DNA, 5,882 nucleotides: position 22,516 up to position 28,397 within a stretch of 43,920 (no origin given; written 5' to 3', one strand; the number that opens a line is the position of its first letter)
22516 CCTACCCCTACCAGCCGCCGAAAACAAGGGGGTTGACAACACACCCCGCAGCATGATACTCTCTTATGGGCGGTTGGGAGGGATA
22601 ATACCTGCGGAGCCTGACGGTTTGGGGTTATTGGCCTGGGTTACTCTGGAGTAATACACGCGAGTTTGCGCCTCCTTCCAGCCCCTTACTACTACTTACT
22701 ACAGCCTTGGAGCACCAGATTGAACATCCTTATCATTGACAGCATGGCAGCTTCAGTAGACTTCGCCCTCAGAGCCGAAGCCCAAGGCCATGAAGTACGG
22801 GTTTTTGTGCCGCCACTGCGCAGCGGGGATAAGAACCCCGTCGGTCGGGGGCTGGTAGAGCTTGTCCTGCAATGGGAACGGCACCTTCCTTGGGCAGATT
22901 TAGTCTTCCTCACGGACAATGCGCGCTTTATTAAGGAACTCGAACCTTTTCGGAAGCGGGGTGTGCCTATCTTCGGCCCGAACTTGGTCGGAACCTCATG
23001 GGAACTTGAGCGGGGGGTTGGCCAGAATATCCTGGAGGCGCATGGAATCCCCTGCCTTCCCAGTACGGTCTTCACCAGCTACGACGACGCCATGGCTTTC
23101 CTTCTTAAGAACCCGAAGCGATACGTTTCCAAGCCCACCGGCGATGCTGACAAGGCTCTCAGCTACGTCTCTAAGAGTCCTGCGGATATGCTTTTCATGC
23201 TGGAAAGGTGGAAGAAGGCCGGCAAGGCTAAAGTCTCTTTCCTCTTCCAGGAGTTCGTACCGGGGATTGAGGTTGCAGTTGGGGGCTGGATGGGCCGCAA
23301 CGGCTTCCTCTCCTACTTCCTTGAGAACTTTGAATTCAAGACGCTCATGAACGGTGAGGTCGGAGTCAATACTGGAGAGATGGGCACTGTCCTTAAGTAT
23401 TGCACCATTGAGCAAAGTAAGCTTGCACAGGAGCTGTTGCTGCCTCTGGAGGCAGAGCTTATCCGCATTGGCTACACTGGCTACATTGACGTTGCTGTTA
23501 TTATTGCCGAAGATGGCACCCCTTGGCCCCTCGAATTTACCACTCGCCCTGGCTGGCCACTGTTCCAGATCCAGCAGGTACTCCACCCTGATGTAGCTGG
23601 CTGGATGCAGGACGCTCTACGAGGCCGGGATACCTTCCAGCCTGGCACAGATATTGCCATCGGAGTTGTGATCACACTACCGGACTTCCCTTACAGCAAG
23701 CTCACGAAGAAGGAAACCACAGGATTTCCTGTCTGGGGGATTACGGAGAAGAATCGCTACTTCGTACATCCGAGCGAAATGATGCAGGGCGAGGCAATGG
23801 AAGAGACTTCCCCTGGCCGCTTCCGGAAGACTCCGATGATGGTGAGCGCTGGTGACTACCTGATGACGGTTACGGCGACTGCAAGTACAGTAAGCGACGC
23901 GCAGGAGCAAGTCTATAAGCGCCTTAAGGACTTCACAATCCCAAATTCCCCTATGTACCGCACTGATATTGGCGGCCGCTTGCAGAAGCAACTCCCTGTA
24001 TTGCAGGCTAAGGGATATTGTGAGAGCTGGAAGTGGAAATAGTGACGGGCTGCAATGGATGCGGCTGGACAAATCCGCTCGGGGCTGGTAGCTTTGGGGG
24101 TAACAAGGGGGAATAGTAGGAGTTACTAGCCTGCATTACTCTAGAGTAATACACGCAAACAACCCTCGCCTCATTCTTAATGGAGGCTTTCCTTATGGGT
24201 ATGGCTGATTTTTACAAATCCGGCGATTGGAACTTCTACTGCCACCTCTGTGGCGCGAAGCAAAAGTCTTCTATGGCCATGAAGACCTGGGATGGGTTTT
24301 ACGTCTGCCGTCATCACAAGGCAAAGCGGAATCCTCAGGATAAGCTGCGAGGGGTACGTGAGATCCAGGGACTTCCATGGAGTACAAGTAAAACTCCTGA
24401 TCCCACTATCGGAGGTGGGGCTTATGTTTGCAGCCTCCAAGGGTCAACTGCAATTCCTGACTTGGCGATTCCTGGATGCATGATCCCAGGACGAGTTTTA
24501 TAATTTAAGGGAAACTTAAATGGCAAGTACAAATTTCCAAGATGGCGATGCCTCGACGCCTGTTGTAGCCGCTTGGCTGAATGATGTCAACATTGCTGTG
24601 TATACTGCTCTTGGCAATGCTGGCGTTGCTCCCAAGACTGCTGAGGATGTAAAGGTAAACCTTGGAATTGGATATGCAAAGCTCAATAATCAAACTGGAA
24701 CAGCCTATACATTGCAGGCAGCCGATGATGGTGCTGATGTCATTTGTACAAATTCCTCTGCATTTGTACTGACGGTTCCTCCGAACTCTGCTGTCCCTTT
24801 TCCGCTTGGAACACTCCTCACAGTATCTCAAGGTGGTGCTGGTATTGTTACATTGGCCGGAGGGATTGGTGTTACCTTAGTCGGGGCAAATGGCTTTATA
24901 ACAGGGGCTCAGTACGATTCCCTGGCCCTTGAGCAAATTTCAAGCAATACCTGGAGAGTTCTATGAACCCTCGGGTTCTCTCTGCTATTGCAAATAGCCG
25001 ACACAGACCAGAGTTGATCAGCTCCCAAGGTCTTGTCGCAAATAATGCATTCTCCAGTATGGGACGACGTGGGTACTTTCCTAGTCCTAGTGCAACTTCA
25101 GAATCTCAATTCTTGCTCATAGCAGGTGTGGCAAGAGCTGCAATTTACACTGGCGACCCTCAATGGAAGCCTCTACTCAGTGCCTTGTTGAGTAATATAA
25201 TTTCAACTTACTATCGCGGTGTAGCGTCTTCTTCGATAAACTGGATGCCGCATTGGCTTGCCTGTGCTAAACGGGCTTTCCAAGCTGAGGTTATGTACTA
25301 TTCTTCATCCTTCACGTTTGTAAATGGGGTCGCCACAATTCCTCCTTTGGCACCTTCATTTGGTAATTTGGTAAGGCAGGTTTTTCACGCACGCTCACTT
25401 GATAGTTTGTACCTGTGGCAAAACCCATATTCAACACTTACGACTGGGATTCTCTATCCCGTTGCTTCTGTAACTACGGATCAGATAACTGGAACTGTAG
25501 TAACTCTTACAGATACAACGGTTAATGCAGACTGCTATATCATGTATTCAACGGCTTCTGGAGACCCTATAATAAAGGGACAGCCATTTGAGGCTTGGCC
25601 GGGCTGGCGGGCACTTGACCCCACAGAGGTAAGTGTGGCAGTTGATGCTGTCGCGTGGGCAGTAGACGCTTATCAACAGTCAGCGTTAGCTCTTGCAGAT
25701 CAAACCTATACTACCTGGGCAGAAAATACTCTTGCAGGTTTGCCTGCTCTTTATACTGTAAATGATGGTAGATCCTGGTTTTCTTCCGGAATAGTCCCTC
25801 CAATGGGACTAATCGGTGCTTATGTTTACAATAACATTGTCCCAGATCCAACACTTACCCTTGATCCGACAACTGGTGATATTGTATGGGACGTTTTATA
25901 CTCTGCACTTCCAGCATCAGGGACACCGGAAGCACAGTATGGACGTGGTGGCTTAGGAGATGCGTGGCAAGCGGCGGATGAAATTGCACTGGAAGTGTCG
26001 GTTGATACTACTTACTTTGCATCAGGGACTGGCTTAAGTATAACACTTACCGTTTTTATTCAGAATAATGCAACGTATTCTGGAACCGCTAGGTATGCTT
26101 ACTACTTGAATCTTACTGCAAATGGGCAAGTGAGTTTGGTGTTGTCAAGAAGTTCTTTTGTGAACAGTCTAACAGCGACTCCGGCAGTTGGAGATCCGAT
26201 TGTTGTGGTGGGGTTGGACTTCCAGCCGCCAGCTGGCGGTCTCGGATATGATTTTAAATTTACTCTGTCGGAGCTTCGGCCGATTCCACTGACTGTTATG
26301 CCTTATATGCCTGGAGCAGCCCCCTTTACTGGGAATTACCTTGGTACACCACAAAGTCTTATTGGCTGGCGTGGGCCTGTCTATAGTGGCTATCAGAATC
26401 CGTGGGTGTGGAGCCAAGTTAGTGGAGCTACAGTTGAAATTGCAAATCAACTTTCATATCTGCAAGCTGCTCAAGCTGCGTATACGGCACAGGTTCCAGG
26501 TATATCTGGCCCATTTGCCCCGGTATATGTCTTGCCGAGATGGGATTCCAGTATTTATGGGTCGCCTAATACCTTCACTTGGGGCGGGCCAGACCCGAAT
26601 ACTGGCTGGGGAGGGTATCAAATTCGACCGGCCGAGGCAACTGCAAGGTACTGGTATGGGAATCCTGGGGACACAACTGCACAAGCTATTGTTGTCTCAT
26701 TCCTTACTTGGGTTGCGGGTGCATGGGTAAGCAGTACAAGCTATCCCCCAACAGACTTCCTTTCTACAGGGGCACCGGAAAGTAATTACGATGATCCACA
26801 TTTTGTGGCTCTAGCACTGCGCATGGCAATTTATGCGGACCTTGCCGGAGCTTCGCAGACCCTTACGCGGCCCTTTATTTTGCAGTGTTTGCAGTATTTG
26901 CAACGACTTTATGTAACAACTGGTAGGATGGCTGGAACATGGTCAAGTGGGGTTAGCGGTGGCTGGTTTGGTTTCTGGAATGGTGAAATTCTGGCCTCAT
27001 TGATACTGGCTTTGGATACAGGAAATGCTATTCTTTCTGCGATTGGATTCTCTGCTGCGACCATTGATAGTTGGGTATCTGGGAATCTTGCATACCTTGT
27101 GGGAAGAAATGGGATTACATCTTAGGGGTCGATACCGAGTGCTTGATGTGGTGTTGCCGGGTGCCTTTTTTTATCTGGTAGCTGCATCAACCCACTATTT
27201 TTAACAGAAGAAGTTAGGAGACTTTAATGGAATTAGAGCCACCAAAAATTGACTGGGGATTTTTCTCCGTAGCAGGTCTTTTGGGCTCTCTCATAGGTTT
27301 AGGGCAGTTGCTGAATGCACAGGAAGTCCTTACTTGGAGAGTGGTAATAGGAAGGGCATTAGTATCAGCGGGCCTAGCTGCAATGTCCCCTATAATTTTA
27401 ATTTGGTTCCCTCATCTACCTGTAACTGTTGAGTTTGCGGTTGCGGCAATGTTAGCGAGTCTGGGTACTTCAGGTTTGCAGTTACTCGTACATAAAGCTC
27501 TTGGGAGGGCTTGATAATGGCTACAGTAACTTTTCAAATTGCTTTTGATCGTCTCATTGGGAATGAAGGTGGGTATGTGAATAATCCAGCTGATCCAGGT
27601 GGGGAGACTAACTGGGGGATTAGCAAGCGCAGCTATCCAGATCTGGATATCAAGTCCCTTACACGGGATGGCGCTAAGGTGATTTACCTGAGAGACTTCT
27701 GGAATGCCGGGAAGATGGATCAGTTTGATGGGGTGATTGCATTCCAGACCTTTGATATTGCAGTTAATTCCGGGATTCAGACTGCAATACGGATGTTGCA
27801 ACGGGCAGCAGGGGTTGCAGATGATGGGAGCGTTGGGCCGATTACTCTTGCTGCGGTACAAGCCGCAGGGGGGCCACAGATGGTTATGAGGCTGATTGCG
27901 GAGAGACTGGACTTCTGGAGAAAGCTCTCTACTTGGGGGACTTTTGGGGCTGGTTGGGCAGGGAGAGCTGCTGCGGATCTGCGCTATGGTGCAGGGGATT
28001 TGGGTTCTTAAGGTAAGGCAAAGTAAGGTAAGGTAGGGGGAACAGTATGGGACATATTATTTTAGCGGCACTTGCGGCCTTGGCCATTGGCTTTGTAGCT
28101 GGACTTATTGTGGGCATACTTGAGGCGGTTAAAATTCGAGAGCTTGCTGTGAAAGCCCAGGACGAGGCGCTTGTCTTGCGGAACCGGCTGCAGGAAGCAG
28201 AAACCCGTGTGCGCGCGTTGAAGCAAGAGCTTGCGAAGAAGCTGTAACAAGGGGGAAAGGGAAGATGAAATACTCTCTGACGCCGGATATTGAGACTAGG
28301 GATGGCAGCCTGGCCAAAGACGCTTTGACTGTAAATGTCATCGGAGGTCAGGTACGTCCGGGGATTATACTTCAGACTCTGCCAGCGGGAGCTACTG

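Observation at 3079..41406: Twelve-copy, strictly intergenic 40-44 bp palindrome family (invariant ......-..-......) marks every module boundary on both arms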

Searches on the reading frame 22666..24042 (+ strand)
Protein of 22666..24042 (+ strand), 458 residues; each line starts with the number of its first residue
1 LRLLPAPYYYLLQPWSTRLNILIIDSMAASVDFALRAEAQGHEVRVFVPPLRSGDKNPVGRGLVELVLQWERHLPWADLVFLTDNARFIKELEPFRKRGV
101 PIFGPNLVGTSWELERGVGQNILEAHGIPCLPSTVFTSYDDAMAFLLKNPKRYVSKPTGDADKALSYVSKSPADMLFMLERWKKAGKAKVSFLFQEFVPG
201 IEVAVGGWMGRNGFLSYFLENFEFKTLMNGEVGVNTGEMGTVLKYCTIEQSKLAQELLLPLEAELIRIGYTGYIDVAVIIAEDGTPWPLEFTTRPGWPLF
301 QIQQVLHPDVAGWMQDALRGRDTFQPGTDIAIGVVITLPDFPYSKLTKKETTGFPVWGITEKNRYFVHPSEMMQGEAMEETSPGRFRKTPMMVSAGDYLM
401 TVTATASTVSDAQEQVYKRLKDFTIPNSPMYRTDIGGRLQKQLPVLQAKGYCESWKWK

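Call 7: search_protein_families(library=phrogs, proteins=[window:22666-24042:+])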
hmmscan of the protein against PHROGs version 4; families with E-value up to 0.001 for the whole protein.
window:22666-24042:+ (458 aa): 0 families

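Call 8: search_protein_families(library=pfam, proteins=[window:22666-24042:+], max_evalue=0.01)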
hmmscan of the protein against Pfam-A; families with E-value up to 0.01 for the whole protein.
window:22666-24042:+ (458 aa): 2 families
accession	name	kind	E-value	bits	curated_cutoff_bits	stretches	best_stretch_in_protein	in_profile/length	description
PF01071.24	GARS_A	-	7.1e-09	36.2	27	1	120-296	7-190/194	Phosphoribosylglycinamide synthetase, ATP-grasp (A) domain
PF02843.22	GARS_C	-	6.7e-06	26.8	34.8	1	332-437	2-91/92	Phosphoribosylglycinamide synthetase, C domain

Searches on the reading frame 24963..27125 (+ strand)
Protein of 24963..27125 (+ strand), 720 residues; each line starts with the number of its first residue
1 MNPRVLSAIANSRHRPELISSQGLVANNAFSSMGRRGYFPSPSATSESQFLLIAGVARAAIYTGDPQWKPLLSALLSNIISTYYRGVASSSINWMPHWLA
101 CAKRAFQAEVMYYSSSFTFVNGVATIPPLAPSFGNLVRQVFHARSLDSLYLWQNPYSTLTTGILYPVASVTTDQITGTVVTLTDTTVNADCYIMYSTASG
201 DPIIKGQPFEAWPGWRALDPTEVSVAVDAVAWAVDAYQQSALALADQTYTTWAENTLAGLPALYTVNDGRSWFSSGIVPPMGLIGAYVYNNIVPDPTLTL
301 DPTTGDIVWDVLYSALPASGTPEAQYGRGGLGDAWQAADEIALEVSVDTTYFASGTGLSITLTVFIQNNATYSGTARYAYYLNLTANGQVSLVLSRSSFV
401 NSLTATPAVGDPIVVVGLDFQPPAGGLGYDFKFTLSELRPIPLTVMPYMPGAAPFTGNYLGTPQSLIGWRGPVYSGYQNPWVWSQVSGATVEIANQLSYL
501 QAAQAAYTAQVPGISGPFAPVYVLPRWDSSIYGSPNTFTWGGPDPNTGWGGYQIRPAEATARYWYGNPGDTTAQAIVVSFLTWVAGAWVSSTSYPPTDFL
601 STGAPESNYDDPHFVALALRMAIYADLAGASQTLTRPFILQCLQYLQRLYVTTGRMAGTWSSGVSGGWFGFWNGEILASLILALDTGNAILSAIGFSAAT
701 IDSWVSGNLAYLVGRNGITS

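Call 7: search_protein_families(library=phrogs, proteins=[window:24963-27125:+])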
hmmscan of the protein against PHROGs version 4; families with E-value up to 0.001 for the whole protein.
window:24963-27125:+ (720 aa): 2 families
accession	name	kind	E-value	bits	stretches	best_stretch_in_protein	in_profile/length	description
phrog_2871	-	tail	1e-112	379.2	2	439-683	774-1035/1456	tail protein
phrog_1082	-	tail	3e-14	52.8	2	446-544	172-266/1061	tail assembly protein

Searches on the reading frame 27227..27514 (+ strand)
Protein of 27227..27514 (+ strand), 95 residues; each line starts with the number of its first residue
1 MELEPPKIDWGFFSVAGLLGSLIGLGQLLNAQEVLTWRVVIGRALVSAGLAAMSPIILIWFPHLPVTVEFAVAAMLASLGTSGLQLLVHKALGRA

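Call 75: search_protein_families(library=pfam, proteins=[window:27227-27514:+], max_evalue=0.05)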
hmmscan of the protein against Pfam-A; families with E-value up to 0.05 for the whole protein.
window:27227-27514:+ (95 aa): 1 family
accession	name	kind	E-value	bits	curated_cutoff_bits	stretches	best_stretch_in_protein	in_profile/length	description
PF04550.17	Phage_holin_3_2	-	8e-12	45.9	25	1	18-89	13-84/86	Phage holin family 2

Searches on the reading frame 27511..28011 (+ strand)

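Call 75: search_protein_families(library=pfam, proteins=[window:27511-28011:+], max_evalue=0.05)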
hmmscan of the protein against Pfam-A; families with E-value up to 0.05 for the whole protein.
window:27511-28011:+ (166 aa): 4 families
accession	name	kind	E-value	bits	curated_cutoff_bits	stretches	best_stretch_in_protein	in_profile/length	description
PF05838.17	Glyco_hydro_108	-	2.7e-24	86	21.2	1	13-88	2-85/85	Glycosyl hydrolase 108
PF09374.15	PG_binding_3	-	1.8e-07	31.7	24.6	1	92-149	2-71/76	Predicted Peptidoglycan domain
PF01471.23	PG_binding_1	-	0.0025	18.4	23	1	88-115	29-56/57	Putative peptidoglycan binding domain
PF19758.4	DUF6245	-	0.012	16.2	25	1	101-131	95-125/171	Family of unknown function (DUF6245)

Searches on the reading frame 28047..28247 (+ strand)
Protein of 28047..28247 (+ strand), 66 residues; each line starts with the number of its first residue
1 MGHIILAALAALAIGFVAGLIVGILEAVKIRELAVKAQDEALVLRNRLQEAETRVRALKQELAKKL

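Call 106: search_protein_families(library=pfam, proteins=[window:28047-28247:+], max_evalue=0.1)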
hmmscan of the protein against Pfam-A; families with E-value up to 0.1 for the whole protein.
window:28047-28247:+ (66 aa): 3 families
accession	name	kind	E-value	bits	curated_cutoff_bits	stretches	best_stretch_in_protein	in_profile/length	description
PF10112.14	Halogen_Hydrol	-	0.049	14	29.8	1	8-64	26-86/191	5-bromo-4-chloroindolyl phosphate hydrolysis protein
PF06295.17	ZapG-like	-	0.087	13.3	33.5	1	13-64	2-49/123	Z-ring associated protein G-like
PF01313.24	Bac_export_3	-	0.094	13.1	25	0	4-28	13-37/74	Bacterial export proteins, family 3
